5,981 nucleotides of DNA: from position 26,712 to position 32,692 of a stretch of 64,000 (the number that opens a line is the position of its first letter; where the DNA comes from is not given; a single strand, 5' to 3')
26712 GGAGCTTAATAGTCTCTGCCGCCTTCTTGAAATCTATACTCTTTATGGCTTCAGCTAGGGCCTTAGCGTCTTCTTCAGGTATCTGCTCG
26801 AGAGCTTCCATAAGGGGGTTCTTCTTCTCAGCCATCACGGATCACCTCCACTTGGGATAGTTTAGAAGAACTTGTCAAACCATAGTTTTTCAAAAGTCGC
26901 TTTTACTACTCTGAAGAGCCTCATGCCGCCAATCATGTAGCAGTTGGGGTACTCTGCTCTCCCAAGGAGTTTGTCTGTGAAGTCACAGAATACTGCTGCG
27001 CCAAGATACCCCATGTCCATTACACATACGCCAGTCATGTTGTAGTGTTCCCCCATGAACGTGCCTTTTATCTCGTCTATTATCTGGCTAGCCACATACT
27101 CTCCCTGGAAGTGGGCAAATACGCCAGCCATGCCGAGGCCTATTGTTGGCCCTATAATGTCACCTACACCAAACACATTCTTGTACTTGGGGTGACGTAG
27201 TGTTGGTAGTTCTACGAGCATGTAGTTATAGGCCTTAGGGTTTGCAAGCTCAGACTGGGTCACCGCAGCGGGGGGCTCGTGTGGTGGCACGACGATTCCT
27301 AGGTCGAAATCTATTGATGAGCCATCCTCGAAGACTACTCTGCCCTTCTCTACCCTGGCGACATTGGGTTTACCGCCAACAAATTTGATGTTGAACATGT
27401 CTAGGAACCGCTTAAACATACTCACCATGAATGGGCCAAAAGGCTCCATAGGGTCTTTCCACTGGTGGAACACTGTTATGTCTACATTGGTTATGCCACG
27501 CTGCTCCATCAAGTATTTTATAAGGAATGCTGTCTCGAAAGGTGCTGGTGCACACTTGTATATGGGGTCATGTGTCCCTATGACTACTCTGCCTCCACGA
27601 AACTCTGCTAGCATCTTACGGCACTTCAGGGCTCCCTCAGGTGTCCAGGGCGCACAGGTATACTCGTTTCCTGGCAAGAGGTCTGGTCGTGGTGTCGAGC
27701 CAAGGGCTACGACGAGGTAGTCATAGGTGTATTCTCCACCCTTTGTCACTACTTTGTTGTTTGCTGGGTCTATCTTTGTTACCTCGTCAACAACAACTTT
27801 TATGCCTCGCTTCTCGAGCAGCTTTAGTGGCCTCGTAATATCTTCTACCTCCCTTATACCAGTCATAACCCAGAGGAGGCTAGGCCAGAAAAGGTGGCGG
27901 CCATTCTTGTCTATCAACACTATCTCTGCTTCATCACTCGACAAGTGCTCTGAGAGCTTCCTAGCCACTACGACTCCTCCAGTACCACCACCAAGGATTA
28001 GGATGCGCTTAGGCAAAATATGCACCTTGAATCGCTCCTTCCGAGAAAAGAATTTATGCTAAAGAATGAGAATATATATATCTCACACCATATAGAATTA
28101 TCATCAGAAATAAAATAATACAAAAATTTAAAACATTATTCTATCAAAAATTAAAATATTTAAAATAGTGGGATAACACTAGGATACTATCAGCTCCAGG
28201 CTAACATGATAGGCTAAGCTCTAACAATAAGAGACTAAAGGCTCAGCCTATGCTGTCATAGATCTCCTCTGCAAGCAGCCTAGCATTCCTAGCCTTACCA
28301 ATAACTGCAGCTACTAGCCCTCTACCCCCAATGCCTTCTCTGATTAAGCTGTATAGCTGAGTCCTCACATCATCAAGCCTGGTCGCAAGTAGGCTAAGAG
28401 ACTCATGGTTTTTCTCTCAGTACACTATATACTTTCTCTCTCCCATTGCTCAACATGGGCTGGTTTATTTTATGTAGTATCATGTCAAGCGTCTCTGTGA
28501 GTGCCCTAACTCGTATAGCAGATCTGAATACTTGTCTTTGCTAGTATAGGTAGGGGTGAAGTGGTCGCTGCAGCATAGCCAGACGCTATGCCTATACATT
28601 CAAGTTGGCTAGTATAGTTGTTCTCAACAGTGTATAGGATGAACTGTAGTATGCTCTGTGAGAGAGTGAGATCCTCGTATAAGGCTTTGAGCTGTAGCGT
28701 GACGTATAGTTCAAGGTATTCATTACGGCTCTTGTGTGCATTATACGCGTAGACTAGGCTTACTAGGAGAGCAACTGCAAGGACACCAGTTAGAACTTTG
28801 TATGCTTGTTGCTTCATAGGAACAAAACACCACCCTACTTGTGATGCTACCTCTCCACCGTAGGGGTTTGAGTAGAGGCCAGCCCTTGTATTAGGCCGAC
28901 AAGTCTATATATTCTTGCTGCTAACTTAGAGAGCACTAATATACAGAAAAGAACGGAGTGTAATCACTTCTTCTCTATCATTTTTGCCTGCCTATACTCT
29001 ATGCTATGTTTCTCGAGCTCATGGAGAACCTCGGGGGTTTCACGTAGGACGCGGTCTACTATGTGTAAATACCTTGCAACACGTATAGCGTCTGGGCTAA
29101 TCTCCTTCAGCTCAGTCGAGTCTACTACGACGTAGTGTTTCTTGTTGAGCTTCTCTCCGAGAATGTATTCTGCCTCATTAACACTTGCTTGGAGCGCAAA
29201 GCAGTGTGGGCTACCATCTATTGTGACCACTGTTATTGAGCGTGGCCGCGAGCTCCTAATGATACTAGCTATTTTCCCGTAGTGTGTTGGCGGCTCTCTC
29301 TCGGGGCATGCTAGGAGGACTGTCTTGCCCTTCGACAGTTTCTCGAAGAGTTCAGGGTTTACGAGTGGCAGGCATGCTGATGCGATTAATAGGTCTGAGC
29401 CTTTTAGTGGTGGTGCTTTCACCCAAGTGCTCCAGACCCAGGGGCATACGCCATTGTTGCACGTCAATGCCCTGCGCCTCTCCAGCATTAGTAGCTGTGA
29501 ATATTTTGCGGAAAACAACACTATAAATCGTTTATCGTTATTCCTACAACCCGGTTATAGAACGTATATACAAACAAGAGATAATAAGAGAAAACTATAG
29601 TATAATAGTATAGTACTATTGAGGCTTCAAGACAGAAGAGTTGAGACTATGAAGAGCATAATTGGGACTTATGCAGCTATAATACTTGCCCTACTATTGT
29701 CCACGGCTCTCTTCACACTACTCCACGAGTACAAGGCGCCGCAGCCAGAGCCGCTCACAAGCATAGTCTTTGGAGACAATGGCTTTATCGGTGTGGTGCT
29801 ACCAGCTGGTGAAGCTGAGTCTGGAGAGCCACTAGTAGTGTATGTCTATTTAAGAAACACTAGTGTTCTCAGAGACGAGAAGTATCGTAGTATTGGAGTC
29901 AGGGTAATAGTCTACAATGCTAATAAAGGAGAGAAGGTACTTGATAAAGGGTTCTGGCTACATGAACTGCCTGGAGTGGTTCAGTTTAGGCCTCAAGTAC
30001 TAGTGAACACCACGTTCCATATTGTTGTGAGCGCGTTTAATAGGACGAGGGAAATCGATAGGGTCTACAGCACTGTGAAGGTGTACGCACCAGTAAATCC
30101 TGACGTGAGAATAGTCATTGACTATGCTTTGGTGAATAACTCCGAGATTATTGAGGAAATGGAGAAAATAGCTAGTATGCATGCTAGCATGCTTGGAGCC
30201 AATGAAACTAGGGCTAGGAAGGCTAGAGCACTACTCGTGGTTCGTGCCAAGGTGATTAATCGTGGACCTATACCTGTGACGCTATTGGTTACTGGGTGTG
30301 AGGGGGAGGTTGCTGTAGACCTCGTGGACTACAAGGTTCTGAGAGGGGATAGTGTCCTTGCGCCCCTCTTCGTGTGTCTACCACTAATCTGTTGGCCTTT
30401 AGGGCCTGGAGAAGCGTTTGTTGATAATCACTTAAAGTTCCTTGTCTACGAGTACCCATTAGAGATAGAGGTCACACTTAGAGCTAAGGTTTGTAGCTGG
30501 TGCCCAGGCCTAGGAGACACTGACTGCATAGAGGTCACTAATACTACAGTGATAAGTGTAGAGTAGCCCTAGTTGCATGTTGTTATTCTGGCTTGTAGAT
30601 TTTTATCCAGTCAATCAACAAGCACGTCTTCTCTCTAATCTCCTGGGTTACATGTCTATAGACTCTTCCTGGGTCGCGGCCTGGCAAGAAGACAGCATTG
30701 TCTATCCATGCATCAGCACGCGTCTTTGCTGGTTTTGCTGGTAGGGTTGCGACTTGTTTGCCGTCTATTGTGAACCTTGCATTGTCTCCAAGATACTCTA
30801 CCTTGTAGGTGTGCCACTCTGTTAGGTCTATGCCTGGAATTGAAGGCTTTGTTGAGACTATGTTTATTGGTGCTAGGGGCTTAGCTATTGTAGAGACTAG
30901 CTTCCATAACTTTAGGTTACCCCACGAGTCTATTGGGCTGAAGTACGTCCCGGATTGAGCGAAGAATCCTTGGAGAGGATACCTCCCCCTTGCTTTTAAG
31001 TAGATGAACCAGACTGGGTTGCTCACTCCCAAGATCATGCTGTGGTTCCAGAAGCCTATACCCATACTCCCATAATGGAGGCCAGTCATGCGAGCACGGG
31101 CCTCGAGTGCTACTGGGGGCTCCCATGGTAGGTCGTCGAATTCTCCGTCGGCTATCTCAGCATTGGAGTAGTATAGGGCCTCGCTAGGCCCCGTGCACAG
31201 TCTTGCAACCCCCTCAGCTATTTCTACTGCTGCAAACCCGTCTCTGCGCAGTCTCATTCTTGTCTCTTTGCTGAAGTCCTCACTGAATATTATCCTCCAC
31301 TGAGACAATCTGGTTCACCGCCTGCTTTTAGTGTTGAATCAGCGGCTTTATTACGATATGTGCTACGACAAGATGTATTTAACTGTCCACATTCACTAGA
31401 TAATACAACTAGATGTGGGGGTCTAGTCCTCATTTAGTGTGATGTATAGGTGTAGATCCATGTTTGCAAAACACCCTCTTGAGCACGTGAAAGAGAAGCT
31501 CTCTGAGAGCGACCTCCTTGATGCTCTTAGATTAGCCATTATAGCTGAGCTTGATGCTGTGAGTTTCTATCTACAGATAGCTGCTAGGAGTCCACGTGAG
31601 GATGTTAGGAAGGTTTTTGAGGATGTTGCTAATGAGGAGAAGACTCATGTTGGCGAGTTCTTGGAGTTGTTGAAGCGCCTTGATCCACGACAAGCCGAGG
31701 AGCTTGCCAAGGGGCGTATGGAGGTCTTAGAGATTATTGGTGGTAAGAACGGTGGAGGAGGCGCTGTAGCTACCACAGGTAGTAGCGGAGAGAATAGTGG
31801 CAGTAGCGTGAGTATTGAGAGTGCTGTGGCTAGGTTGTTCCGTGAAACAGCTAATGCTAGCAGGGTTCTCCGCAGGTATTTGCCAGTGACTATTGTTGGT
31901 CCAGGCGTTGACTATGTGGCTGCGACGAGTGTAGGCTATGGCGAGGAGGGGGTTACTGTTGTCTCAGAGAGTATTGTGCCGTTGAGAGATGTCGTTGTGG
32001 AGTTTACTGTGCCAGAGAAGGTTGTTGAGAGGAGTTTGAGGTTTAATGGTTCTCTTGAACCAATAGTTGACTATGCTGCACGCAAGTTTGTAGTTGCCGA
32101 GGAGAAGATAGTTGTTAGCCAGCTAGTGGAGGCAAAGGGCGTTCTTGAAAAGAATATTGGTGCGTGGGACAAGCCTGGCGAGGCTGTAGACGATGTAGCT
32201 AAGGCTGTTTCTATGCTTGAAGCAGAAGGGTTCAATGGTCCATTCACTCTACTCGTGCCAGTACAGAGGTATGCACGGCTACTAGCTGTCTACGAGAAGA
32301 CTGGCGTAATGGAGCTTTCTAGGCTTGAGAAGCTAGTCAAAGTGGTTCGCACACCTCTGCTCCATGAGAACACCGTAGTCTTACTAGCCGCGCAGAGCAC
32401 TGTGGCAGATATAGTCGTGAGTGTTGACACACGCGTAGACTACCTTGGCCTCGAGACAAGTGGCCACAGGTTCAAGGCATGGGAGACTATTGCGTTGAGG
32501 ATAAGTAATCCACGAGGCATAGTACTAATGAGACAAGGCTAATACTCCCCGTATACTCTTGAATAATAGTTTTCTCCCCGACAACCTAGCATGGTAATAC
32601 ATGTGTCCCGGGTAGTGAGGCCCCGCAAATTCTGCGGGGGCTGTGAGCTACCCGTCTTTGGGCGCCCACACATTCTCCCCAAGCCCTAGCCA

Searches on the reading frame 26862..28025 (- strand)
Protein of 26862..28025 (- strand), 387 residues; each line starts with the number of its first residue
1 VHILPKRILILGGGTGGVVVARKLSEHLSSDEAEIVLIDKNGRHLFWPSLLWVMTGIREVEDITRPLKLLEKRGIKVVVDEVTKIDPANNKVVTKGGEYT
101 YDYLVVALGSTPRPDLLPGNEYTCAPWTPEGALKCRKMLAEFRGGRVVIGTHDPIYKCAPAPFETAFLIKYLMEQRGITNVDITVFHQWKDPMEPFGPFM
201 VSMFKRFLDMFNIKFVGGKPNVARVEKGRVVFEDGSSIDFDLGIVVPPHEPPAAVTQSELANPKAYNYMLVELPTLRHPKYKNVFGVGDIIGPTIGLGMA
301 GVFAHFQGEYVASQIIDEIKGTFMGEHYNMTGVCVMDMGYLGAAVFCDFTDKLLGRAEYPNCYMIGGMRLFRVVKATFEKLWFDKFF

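Call 50: search_protein_families(library=pfam, proteins=[window:26862-28025:-], max_evalue=0.001)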
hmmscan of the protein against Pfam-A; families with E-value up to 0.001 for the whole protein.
window:26862-28025:- (387 aa): 3 families
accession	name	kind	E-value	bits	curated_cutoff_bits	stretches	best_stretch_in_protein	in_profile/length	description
PF07992.20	Pyr_redox_2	-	6.6e-17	62.3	26.1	1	7-124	2-124/291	Pyridine nucleotide-disulphide oxidoreductase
PF13454.12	NAD_binding_9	-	5.6e-05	23.6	21.8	0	10-43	2-35/155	FAD-NAD(P)-binding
PF01564.23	Spermine_synth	-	0.00025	21.1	22.9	0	4-41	18-53/186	Spermine/spermidine synthase domain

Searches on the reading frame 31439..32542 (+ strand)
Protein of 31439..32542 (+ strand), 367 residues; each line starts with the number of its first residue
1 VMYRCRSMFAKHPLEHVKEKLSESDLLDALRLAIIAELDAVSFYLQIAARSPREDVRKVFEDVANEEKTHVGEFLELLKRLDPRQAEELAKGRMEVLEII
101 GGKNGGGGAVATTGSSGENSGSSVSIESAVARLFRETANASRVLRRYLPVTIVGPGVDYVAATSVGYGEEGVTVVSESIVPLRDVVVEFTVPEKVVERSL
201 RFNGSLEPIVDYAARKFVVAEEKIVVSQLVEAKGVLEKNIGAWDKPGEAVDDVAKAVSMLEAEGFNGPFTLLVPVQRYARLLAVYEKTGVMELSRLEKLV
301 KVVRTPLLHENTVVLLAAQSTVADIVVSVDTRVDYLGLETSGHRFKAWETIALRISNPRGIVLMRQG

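Call 35: search_protein_families(library=pfam, proteins=[window:31439-32542:+], max_evalue=0.01)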
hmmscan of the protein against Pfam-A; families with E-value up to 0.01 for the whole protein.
window:31439-32542:+ (367 aa): 3 families
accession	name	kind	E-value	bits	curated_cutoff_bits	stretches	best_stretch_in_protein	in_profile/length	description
PF04454.18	Linocin_M18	-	3.6e-25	89.1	24.3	1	125-351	18-252/253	Encapsulating protein for peroxidase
PF02915.23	Rubrerythrin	-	1.3e-08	35.8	22.8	1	28-86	1-61/137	Rubrerythrin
PF22277.2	EncFtn-like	-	8.1e-07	29.2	27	1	30-90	19-79/85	EncFtn-like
